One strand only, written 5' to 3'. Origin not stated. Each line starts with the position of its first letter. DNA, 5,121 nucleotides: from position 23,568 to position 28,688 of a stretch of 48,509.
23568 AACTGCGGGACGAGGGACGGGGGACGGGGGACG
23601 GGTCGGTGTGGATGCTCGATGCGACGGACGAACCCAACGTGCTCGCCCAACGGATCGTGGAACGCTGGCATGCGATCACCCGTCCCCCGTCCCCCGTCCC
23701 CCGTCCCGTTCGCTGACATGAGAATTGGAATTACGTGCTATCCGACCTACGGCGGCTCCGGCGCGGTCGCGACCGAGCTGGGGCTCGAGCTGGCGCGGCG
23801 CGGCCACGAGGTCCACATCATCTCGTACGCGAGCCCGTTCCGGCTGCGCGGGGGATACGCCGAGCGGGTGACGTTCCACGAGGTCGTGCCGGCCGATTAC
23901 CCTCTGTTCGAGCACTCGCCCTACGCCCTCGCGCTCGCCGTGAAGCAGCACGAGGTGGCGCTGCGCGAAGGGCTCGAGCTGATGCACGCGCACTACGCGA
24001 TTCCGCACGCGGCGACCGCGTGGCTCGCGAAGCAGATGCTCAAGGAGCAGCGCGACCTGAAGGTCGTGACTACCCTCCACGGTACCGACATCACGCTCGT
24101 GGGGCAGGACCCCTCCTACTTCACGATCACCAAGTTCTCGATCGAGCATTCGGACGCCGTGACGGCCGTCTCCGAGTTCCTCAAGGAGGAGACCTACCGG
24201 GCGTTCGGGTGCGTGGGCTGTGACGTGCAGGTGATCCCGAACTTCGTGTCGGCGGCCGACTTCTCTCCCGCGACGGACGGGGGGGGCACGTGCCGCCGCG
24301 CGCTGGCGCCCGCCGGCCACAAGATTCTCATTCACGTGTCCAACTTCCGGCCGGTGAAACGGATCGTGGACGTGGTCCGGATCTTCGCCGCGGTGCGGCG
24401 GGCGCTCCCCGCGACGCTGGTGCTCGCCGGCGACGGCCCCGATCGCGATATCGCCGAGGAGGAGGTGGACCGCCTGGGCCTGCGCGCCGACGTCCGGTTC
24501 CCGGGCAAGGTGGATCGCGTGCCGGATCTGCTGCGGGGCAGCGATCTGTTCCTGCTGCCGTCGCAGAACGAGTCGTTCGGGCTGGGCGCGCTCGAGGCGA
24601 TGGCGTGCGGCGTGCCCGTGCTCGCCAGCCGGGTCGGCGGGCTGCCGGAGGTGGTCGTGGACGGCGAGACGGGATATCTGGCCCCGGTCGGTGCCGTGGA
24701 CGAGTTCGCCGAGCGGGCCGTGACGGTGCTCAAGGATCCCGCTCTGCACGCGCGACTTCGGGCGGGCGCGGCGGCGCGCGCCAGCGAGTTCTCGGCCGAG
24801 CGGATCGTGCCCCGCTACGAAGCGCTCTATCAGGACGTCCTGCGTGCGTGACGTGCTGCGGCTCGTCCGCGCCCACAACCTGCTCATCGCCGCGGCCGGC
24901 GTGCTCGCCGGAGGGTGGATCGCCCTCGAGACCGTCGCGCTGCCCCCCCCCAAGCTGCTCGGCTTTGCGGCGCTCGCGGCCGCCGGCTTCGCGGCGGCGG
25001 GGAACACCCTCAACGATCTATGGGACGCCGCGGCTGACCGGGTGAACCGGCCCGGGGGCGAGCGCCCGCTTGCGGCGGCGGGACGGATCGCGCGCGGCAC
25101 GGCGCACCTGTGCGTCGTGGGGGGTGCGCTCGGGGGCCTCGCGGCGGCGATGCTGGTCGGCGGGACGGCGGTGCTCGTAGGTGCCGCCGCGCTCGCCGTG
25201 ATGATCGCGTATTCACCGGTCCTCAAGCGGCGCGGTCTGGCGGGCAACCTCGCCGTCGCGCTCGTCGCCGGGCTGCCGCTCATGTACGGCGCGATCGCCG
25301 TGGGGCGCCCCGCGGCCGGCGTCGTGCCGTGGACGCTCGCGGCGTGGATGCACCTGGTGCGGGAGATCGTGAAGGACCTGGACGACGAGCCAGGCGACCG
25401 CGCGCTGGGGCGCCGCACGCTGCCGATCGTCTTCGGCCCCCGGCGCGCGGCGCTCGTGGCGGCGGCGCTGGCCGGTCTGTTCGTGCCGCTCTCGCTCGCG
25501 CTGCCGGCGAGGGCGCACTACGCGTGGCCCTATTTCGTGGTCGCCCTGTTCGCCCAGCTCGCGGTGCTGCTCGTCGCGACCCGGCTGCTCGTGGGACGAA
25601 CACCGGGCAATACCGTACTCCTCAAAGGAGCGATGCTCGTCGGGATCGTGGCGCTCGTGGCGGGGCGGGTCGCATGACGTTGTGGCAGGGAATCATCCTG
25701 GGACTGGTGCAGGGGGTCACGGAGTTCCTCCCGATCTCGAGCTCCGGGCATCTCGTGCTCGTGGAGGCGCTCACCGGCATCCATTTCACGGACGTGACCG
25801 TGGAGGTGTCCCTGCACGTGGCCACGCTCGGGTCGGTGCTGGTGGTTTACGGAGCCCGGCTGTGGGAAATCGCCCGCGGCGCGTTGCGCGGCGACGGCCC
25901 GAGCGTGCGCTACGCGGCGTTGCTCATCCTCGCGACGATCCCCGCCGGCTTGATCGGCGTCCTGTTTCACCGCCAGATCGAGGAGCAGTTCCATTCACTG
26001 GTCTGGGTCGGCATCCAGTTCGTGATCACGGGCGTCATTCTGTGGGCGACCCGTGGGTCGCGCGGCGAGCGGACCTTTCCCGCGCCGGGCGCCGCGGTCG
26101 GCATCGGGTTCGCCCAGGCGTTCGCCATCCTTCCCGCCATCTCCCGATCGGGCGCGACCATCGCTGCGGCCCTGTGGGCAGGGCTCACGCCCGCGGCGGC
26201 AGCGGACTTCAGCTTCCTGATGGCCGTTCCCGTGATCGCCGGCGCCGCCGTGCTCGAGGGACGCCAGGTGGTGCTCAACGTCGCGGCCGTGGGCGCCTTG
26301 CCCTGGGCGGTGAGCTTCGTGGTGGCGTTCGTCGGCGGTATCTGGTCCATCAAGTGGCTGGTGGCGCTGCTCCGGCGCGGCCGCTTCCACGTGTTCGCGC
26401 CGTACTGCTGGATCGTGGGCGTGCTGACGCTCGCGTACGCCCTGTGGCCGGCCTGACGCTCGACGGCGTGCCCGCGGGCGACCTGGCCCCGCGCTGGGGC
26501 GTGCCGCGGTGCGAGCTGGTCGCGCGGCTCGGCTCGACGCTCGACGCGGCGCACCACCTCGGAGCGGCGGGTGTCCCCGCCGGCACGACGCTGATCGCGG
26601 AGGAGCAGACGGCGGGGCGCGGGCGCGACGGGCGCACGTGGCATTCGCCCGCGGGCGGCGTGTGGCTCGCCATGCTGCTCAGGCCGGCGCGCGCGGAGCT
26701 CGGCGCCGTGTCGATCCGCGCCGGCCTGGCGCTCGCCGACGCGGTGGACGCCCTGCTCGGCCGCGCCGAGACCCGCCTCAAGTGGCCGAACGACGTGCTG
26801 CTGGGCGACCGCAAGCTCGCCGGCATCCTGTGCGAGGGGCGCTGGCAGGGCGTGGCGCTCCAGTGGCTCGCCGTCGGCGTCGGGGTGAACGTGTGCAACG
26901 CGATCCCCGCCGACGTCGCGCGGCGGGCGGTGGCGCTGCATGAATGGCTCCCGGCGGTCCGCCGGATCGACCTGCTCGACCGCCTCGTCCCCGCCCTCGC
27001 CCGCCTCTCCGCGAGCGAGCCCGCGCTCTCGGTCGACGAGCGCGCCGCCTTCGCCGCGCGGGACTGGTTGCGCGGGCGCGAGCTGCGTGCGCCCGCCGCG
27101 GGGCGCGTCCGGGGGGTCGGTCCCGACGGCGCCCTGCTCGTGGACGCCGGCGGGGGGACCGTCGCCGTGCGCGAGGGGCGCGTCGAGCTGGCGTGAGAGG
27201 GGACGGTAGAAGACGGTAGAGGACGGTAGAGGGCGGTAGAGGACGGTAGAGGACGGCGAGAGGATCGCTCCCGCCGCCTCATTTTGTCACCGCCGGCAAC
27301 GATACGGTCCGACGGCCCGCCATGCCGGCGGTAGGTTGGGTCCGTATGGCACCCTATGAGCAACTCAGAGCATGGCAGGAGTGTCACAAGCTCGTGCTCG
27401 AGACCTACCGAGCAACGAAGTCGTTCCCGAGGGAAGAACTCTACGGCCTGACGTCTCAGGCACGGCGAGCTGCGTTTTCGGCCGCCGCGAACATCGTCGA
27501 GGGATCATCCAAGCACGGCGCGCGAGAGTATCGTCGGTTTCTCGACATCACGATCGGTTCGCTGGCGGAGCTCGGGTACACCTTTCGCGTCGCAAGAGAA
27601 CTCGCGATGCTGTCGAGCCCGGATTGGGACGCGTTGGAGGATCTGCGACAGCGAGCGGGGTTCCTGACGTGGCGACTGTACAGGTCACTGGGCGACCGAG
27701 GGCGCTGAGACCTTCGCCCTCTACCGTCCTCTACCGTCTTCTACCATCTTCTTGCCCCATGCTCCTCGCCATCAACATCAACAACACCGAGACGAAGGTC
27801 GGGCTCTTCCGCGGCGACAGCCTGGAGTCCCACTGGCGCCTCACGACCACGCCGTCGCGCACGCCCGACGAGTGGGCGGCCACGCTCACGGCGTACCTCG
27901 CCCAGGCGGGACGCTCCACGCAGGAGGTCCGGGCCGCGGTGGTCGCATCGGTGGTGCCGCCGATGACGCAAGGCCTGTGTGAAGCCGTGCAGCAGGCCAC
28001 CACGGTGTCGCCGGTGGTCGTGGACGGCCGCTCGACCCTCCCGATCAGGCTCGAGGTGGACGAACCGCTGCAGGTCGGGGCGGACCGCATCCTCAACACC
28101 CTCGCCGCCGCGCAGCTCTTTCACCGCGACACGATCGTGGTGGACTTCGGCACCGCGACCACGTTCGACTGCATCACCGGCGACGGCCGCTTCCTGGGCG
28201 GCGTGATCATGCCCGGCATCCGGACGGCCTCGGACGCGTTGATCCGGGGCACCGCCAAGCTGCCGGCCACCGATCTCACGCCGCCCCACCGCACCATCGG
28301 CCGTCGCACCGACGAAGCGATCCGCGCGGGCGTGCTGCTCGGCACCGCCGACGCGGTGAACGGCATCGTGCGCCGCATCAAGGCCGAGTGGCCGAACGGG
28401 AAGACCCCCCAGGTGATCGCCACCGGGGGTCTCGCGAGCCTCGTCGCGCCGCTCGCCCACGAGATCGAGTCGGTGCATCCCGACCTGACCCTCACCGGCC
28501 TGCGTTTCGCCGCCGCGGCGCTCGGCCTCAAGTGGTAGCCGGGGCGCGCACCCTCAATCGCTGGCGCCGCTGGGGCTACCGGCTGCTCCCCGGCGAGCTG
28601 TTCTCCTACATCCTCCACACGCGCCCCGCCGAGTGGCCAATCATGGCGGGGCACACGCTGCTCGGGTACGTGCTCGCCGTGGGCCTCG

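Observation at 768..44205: Recurrent paired inverted arrays of short G-rich tandem repeats, each pair with its own unit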

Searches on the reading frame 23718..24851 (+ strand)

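Call 15: search_protein_families(library=pfam, proteins=[window:23718-24851:+])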
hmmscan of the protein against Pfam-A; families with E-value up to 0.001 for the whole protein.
window:23718-24851:+ (377 aa): 8 families
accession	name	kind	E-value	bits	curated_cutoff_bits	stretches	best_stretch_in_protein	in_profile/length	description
PF00534.26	Glycos_transf_1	-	6.8e-39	133.6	26.4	1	198-351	12-169/172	Glycosyl transferases group 1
PF13692.12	Glyco_trans_1_4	-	2e-34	119.3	27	1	202-340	2-142/142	Glycosyl transferases group 1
PF13439.12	Glyco_transf_4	-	1.3e-26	94.1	28.5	1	11-178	1-167/170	Glycosyltransferase Family 4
PF13579.12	Glyco_trans_4_4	-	1.1e-16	62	29.7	1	12-175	1-157/158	Glycosyl transferase 4-like domain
PF20706.3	GT4-conflict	-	1.6e-11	44.3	26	1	211-314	209-321/385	Family 4 Glycosyltransferase in conflict systems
PF13477.12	Glyco_trans_4_2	-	6.2e-08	33.3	23.4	1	24-151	19-138/139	Glycosyl transferase 4-like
PF13524.12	Glyco_trans_1_2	-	1.1e-07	32.3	25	1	232-355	15-129/144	Glycosyl transferase-like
PF08323.17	Glyco_transf_5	-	3.1e-05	24.2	22.7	0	7-40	9-44/239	Starch synthase catalytic domain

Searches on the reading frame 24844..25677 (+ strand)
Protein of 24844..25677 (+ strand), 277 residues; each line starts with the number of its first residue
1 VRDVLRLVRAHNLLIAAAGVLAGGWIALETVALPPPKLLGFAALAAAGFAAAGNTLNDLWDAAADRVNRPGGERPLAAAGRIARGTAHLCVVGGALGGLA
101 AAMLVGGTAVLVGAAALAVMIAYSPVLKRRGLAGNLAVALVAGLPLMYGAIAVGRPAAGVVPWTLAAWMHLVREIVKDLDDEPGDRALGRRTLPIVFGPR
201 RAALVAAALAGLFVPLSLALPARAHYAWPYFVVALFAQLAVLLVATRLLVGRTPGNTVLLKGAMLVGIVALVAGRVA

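Call 16: search_protein_families(library=pfam, proteins=[window:24844-25677:+])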
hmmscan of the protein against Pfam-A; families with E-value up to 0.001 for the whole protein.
window:24844-25677:+ (277 aa): 1 family
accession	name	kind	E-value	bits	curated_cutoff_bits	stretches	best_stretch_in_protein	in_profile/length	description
PF01040.23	UbiA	-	1.2e-32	113.7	34.2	1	20-254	5-237/250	UbiA prenyltransferase family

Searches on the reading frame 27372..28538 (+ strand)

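Call 16: search_protein_families(library=pfam, proteins=[window:27372-28538:+])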
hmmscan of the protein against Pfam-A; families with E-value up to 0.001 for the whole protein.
window:27372-28538:+ (388 aa): 1 family
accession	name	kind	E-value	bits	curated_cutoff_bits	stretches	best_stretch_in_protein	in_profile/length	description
PF03309.20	Pan_kinase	-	1.6e-60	204.9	24.7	1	131-335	1-205/205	Type III pantothenate kinase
